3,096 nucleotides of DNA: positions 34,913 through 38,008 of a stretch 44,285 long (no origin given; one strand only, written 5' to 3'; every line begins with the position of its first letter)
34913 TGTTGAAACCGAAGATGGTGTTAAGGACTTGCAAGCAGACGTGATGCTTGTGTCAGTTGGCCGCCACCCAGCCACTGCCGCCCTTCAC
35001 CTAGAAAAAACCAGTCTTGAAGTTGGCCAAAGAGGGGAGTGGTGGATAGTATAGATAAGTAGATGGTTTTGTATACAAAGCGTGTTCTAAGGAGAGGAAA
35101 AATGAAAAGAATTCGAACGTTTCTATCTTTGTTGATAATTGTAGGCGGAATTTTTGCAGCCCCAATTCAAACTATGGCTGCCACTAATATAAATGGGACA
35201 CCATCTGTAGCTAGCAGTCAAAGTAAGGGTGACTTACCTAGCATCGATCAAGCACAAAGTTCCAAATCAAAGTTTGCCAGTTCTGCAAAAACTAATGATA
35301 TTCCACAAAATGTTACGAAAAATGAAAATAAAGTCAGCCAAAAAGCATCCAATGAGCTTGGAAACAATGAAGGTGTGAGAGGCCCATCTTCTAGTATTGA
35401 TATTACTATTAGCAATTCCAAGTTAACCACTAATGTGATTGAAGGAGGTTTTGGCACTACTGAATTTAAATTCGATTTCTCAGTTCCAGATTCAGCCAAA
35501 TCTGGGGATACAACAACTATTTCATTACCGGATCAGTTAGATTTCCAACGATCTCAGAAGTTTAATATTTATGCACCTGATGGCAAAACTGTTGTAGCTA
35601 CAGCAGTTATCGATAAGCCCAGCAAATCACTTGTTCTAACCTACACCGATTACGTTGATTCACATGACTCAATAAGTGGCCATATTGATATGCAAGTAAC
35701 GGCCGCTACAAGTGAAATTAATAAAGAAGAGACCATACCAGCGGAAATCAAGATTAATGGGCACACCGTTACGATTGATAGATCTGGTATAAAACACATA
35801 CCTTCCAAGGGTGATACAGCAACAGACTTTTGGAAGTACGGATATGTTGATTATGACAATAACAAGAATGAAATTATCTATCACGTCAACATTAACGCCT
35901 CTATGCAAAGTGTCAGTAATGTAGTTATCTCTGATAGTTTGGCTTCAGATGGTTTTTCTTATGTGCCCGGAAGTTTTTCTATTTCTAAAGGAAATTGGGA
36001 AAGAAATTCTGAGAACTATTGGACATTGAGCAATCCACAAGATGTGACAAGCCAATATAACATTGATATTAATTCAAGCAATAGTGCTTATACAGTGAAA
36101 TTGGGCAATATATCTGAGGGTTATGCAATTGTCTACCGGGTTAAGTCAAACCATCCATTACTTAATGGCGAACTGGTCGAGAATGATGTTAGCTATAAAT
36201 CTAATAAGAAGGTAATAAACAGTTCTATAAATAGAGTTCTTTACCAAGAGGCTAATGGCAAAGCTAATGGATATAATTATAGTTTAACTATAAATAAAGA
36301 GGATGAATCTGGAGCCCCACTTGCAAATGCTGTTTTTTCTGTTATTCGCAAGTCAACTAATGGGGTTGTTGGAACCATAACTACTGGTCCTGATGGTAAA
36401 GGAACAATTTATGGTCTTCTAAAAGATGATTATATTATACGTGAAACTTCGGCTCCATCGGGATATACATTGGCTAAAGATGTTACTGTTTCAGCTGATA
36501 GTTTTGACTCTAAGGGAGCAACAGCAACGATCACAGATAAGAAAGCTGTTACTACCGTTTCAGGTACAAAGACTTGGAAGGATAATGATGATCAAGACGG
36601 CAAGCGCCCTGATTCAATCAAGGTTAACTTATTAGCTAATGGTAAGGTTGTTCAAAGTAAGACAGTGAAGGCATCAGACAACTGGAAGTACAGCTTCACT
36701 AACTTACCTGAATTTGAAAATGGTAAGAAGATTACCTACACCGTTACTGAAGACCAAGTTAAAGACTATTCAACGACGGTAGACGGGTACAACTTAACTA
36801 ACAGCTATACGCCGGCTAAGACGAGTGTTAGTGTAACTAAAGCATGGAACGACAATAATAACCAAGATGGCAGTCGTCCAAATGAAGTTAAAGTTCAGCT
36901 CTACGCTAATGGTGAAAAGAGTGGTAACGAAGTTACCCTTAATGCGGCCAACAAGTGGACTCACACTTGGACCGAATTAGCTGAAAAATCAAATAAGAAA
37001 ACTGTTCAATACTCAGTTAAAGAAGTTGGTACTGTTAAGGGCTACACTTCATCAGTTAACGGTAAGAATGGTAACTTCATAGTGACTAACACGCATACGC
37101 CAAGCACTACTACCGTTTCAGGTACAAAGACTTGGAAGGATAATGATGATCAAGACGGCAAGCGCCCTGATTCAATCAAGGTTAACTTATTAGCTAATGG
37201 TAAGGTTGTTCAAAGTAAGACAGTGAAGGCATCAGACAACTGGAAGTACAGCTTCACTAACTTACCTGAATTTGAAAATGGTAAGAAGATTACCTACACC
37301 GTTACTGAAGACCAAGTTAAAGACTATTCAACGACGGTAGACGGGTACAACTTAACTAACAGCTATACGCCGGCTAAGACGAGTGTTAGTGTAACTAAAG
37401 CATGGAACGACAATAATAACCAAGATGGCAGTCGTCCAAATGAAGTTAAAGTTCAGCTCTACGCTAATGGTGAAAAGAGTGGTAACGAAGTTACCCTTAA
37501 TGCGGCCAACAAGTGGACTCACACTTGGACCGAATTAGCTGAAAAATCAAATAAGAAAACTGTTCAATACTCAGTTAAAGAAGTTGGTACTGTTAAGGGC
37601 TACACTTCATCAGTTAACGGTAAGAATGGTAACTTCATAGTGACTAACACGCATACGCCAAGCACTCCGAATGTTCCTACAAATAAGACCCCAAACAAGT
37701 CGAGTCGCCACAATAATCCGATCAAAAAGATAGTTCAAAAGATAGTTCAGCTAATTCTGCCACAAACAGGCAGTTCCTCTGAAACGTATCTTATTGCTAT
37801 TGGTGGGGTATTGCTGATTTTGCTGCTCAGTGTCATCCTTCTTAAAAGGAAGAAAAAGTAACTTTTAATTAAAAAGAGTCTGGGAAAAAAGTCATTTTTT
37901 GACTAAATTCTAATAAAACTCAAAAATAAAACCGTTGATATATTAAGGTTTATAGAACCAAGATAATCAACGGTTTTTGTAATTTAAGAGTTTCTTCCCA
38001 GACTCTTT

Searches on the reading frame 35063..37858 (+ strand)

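Call 58: search_protein_families(library=pfam, proteins=[window:35063-37858:+], max_evalue=0.001)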
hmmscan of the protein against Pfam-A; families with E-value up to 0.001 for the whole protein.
window:35063-37858:+ (932 aa): 4 families
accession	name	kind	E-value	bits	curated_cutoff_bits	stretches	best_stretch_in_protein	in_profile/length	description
PF05738.19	Cna_B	-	1.5e-103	339.9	22.3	4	499-581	1-87/87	Cna protein B-type domain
PF17961.7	Big_8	-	1.1e-21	77.3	22.9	1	133-223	8-102/103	Bacterial Ig domain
PF17802.7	SpaA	-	1.6e-14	54.3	23.1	1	407-492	2-89/91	Prealbumin-like fold domain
PF00746.26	Gram_pos_anchor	-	8.1e-06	26.1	20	1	899-932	9-41/43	LPXTG cell wall anchor motif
